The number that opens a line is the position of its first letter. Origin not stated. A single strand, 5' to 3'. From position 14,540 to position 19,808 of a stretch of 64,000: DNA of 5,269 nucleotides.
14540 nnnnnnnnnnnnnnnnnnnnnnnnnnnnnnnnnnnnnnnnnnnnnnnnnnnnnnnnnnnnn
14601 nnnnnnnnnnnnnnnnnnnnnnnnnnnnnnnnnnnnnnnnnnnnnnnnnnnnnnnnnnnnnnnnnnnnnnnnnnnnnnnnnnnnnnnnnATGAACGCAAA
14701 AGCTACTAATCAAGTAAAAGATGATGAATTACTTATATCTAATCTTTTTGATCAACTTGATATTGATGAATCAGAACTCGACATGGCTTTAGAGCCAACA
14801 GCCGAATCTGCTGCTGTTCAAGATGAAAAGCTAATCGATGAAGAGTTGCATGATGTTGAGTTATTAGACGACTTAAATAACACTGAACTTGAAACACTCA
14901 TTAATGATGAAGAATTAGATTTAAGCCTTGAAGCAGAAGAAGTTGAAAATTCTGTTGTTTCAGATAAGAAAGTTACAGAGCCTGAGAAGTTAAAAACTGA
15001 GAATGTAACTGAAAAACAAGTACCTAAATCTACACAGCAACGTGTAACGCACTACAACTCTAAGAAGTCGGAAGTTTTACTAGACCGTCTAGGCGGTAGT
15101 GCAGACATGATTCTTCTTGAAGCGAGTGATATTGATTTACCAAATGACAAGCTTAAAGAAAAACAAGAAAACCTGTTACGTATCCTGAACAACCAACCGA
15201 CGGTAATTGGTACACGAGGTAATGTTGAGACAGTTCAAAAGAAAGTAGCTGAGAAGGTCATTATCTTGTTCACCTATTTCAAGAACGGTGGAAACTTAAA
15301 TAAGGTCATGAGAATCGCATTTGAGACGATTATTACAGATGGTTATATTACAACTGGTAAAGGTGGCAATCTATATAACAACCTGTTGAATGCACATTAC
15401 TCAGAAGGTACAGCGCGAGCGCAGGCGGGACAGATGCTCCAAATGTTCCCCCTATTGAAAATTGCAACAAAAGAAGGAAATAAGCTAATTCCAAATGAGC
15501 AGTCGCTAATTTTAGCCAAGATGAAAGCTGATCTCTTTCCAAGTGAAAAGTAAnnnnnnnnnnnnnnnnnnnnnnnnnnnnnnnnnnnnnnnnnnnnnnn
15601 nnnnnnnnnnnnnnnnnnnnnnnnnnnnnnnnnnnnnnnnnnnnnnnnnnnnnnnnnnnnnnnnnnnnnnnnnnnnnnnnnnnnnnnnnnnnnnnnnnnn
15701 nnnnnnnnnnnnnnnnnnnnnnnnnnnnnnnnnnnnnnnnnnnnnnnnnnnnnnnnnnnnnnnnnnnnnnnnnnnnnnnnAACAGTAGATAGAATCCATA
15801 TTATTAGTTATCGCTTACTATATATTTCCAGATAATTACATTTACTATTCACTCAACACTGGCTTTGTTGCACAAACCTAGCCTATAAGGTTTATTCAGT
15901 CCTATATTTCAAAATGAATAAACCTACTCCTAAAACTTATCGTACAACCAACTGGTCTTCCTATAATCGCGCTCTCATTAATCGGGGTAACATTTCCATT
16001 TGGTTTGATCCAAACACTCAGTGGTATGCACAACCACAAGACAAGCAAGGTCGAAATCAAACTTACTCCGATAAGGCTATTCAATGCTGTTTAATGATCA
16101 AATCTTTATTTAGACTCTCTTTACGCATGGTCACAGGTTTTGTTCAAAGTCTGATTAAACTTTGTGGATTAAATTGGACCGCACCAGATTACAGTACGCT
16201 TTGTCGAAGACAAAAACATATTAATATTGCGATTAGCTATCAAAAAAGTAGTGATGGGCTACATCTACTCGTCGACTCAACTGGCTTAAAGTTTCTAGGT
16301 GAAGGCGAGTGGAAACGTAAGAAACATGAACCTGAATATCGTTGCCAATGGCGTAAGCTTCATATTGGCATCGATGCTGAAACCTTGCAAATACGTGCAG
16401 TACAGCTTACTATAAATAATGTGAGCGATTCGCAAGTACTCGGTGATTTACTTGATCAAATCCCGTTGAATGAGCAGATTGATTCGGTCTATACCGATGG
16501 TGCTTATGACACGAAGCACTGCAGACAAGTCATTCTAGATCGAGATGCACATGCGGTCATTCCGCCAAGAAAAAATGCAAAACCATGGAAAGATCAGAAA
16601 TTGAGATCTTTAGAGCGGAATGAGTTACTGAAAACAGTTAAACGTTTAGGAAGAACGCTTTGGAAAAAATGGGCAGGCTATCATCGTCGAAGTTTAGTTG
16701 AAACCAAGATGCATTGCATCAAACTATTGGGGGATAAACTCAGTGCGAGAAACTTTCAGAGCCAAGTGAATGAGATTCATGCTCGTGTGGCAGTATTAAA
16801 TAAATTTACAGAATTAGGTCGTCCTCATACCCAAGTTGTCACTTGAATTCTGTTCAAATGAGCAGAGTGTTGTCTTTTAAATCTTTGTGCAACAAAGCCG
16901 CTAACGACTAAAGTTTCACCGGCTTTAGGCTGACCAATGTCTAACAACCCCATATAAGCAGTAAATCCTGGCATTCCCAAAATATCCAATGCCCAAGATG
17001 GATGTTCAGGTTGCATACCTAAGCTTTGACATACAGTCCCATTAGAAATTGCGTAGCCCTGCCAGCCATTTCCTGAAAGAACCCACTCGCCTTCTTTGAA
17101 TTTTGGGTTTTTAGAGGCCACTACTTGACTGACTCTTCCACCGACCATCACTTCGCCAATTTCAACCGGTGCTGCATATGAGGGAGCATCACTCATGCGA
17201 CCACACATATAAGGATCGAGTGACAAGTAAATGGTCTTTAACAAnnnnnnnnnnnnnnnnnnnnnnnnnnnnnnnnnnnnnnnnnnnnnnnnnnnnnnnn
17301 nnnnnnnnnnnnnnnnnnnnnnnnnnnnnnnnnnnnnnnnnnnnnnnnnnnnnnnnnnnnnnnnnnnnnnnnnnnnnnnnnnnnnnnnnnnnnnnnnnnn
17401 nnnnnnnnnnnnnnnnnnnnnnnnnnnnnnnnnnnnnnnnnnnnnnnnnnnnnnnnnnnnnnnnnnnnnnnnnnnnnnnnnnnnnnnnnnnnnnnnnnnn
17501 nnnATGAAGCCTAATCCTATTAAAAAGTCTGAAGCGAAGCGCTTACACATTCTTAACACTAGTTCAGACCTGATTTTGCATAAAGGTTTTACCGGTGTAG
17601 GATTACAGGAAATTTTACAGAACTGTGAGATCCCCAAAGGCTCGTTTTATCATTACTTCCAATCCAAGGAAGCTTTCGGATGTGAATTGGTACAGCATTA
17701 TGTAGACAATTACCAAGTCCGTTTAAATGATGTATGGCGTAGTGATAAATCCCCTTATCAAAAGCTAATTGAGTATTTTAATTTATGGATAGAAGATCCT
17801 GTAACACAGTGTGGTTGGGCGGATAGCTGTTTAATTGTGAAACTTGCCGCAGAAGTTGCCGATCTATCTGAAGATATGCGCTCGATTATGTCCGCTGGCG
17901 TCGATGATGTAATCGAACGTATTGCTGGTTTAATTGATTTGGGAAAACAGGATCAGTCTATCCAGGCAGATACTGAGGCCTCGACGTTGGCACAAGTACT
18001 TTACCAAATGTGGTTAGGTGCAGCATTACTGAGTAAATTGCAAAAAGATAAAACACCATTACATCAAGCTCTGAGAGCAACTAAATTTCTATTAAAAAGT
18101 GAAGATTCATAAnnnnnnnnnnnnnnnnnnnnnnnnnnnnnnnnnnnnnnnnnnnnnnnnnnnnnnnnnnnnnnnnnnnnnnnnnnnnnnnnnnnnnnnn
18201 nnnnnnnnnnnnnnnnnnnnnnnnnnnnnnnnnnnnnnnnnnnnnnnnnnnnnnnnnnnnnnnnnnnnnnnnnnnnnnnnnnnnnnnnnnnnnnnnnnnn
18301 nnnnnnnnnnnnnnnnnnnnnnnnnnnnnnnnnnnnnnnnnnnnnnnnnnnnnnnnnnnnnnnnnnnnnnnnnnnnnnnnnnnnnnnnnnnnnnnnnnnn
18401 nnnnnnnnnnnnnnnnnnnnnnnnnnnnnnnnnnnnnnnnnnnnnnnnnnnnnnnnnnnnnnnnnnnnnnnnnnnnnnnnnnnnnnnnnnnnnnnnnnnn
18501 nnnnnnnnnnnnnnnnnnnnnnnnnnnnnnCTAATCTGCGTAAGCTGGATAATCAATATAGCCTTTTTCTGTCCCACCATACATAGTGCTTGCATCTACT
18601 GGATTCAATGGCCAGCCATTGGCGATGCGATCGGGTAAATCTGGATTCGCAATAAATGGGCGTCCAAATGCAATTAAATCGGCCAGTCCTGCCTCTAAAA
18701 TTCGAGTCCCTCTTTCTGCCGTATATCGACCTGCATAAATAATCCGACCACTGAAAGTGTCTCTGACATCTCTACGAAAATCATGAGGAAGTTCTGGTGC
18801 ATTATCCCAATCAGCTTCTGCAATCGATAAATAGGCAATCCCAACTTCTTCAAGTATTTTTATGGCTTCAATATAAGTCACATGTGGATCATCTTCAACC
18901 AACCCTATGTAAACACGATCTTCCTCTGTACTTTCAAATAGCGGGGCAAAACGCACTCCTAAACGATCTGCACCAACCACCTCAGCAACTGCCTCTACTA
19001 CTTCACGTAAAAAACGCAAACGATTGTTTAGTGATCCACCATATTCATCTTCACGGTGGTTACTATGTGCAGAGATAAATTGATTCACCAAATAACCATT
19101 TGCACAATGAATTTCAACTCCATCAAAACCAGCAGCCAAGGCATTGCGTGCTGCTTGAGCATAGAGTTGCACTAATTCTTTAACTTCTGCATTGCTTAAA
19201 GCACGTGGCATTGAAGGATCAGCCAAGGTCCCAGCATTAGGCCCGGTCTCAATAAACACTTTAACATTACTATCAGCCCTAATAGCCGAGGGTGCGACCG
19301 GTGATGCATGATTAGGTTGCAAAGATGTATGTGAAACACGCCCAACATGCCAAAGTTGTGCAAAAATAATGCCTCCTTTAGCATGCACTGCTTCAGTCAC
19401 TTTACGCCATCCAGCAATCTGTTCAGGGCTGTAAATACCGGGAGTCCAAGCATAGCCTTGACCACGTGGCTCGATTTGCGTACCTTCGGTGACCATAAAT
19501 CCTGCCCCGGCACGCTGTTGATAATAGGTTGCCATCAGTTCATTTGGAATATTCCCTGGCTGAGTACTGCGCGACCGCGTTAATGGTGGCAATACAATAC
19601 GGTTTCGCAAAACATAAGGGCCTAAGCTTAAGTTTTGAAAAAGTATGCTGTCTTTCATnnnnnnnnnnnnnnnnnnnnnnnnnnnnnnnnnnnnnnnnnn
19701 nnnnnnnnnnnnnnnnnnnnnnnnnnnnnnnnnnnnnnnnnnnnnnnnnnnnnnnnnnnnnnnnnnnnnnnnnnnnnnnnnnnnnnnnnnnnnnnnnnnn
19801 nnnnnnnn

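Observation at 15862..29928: About 14-kb composite-transposon-like insertion (two inverted IS5-family copies) carrying an aldehyde/electrophile detoxification island inside the phage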

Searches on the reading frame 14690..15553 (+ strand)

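Call 7: search_protein_families(library=pfam, proteins=[window:14690-15553:+])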
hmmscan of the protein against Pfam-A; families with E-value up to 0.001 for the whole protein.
window:14690-15553:+ (287 aa): 0 families

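Call 74: search_protein_families(library=phrogs, proteins=[window:14690-15553:+], max_evalue=0.00001)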
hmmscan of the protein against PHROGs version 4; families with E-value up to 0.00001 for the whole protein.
window:14690-15553:+ (287 aa): 2 families
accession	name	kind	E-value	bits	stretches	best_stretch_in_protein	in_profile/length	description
phrog_3932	-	unknown function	2.2e-145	484.9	1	3-287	1-310/310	-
phrog_5235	-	unknown function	1.6e-12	48.7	1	34-281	24-270/274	-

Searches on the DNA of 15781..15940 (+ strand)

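Call 51: search_dna_similar(query=window:15781-15940:+, collection=plasmids, mode=near, max_rows=40)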
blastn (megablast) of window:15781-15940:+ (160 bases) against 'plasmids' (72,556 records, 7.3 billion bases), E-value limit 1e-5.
Records with a match: 95; places in all: 153; records where one place covers at least 80% of the query: 17.
Best place of each record, by identity: >=99% 4; 95-99% 90; 90-95% 1.
By first word of the organism name: Acinetobacter 95.
By predicted mobility (MOB-suite, as given by PLSDB): mobilizable 41; non-mobilizable 30; conjugative 24.
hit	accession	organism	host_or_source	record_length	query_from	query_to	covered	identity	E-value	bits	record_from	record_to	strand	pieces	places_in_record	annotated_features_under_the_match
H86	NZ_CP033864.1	Acinetobacter sp. FDAARGOS_560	Homo sapiens,UCC isolate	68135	1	160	100%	100.0%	5e-78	296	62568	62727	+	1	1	IS5 family transposase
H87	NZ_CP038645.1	Acinetobacter baumannii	Homosapiens,blood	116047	1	160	100%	100.0%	5e-78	296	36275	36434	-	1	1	IS5 family transposase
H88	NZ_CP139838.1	Acinetobacter baumannii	Homo sapiens,cell culture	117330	1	160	100%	100.0%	5e-78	296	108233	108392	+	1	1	IS5 family transposase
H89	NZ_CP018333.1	Acinetobacter baumannii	Homo sapiens,sputum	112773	1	156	98%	98.7%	2e-72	278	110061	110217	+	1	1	none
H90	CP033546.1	Acinetobacter nosocomialis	Homo sapiens,Bacterial culture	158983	1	156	98%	98.7%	2e-72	278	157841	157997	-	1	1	none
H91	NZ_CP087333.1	Acinetobacter baumannii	Homo sapiens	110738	1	156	98%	98.7%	2e-72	278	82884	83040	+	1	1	none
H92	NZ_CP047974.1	Acinetobacter baumannii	Homo sapiens,rectal swab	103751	1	156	98%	98.7%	2e-72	278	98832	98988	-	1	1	none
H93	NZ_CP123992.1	Acinetobacter baumannii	Homo sapiens,Whole organism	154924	1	156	98%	98.7%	2e-72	278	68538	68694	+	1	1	none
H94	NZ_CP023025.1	Acinetobacter baumannii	Homo sapiens,Bronchial fluid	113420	1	156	98%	98.1%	8e-71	272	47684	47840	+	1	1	none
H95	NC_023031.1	Acinetobacter baumannii ZW85-1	-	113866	1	156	98%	98.1%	8e-71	272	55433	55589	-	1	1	none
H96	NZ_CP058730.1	Acinetobacter baumannii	Manis javanica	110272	1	156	98%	98.1%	8e-71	272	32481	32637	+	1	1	none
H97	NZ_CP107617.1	Acinetobacter baumannii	ENVIRONMENT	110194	1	156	98%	98.1%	8e-71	272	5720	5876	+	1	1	none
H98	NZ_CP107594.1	Acinetobacter baumannii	Homo sapiens,skin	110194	1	156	98%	98.1%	8e-71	272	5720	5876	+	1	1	none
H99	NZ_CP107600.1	Acinetobacter baumannii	Homo sapiens,skin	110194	1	156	98%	98.1%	8e-71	272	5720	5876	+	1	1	none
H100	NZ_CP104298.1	Acinetobacter baumannii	Homo sapiens,Ascites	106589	1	156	98%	98.1%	8e-71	272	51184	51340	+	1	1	none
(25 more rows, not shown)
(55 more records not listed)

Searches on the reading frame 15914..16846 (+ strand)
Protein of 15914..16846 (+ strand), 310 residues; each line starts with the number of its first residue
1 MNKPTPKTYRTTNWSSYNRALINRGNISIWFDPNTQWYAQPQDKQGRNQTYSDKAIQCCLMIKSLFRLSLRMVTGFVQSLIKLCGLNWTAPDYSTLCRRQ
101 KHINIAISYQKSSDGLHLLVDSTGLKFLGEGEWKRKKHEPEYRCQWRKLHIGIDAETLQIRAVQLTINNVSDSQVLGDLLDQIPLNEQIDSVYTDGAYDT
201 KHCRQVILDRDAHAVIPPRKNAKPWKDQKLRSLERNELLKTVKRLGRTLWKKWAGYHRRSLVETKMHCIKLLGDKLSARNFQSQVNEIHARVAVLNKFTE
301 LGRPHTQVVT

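Call 6: search_protein_families(library=pfam, proteins=[window:15914-16846:+])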
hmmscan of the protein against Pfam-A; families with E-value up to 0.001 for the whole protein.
window:15914-16846:+ (310 aa): 2 families
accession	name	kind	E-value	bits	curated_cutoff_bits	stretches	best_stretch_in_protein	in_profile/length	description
PF13737.12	DDE_Tnp_1_5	-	5.9e-42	143.1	28.1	1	22-130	1-112/112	Transposase DDE domain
PF01609.27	DDE_Tnp_1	-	1.4e-34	120.1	23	1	114-296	3-199/200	Transposase DDE domain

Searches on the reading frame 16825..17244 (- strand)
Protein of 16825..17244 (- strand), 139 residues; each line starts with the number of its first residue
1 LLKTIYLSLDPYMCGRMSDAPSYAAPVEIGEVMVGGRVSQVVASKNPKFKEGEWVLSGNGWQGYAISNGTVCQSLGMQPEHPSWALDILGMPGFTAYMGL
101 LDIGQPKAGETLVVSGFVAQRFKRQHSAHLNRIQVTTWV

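Call 6: search_protein_families(library=pfam, proteins=[window:16825-17244:-])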
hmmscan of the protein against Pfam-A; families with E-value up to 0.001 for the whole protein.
window:16825-17244:- (139 aa): 1 family
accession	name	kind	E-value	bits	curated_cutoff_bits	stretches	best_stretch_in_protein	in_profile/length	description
PF16884.10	ADH_N_2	-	1.8e-26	92.6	31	1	2-73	35-106/108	N-terminal domain of oxidoreductase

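Call 58: search_protein_families(library=ncbifam, proteins=[window:16825-17244:-], max_evalue=0.00001)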
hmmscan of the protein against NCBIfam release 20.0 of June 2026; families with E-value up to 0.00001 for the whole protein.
window:16825-17244:- (139 aa): 2 families
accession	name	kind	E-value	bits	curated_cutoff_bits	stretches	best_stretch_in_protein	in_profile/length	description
NF058644.1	CurcmRedCuraProt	equivalog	3.2e-55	187.6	440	1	1-115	34-148/336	NADPH-dependent curcumin/dihydrocurcumin reductase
TIGR02825.1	B4_12hDH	equivalog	6.3e-19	68.5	579.85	1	2-116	38-148/327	leukotriene B4 12-hydroxydehydrogenase/15-oxo-prostaglandin 13-reductase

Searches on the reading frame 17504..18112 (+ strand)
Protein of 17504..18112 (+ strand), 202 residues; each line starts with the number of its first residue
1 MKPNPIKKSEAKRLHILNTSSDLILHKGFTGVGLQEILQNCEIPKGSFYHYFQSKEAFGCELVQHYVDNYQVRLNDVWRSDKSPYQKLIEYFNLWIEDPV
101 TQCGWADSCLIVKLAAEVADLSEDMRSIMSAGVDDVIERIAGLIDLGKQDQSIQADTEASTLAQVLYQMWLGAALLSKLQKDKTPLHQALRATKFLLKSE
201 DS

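Call 6: search_protein_families(library=pfam, proteins=[window:17504-18112:+])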
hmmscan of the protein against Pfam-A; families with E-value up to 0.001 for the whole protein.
window:17504-18112:+ (202 aa): 3 families
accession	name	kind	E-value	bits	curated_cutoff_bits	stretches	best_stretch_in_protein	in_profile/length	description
PF16925.10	TetR_C_13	-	6e-15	56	27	1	86-192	3-108/109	Tetracyclin repressor-like, C-terminal domain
PF00440.29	TetR_N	-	2.8e-09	37.1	24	1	16-57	1-42/47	Bacterial regulatory proteins, tetR family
PF21993.1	TetR_C_13_2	-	4.2e-09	37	27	1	89-189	6-100/103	Transcriptional regulator LmrA/YxaF-like, C-terminal domain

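Call 58: search_protein_families(library=ncbifam, proteins=[window:17504-18112:+], max_evalue=0.00001)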
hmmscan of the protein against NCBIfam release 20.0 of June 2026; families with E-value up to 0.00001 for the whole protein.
window:17504-18112:+ (202 aa): 8 families
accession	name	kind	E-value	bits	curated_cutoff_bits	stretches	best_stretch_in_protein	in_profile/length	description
NF058643.1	TranRegCurRPseudo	equivalog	2.5e-58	196.9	300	1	10-197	6-192/193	TetR family transcriptional repressor CurR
NF051457.1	acryl_TF_AcuR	equivalog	4.8e-35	120.7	247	1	8-189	14-195/204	acrylate utilization transcriptional regulator AcuR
NF041196.1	ScbR_bind_reg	equivalog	2.1e-13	50.9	150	1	9-191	4-179/191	ScbR family autoregulator-binding transcription factor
NF011584.0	PRK15008.1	equivalog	7.6e-08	32.4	230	1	9-149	16-154/212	HTH-type transcriptional regulator RutR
NF051852.1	efflux_TF_MtrR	exception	1.8e-07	31.2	280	1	10-166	7-166/205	multidrug efflux system transcriptional repressor MtrR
TIGR03613.1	RutR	equivalog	2.9e-06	27.3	368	1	8-97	5-93/202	pyrimidine utilization regulatory protein R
NF053731.1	TransRegFasRMycb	equivalog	8.9e-06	25.6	330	0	10-80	10-80/199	HTH-type transcriptional activator FasR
TIGR03384.1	betaine_BetI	equivalog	8.9e-06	25.5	201.3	0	8-88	5-85/189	choline-binding transcriptional repressor BetI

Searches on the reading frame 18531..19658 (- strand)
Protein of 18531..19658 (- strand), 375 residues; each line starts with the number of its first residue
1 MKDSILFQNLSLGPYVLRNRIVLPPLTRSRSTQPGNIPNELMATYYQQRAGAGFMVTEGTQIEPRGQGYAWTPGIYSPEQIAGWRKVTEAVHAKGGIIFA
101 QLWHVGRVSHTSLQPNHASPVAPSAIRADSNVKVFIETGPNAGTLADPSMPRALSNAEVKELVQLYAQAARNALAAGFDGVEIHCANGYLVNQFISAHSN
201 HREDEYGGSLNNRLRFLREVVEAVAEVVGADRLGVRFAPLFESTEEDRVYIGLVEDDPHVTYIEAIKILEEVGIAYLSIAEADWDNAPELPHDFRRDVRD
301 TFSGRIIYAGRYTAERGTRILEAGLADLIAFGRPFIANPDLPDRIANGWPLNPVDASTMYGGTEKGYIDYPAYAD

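Call 6: search_protein_families(library=pfam, proteins=[window:18531-19658:-])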
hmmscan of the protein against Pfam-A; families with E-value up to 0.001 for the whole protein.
window:18531-19658:- (375 aa): 1 family
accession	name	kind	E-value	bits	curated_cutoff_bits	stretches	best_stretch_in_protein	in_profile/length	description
PF00724.26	Oxidored_FMN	-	1.5e-85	287.9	27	1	6-352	2-342/342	NADH:flavin oxidoreductase / NADH oxidase family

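Call 58: search_protein_families(library=ncbifam, proteins=[window:18531-19658:-], max_evalue=0.00001)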
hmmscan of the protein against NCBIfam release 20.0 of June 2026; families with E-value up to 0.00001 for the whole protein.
window:18531-19658:- (375 aa): 8 families
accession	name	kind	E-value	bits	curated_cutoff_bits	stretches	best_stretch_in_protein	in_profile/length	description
NF007899.0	PRK10605.1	subfamily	7.7e-120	400.5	403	1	1-372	1-364/365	N-ethylmaleimide reductase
TIGR03997.1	mycofact_OYE_2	equivalog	6.9e-56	189.9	793.15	1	6-348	2-330/645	mycofactocin system FadH/OYE family oxidoreductase 2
NF010047.0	PRK13523.1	equivalog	6.4e-46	156.9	431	1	5-347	4-322/339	NADPH dehydrogenase NamA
NF006101.0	PRK08255.1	equivalog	4.9e-39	134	1078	1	6-340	399-725/768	bifunctional salicylyl-CoA 5-hydroxylase/oxidoreductase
NF041087.1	bile_acid_BaiCD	equivalog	6e-37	127.1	825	1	6-231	4-209/642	bile acid Fe-S flavoenzyme BaiCD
NF045599.1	bili_reduct_long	exception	1e-34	119.8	750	1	6-348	1-334/641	bilirubin reductase, long form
NF045592.1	bili_reduct_N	equivalog_domain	9.4e-32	110.5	425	1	6-348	2-333/363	bilirubin reductase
TIGR03996.1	mycofact_OYE_1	hypoth_equivalog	4.3e-28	98.2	627.9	1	10-349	6-326/633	mycofactocin system FadH/OYE family oxidoreductase 1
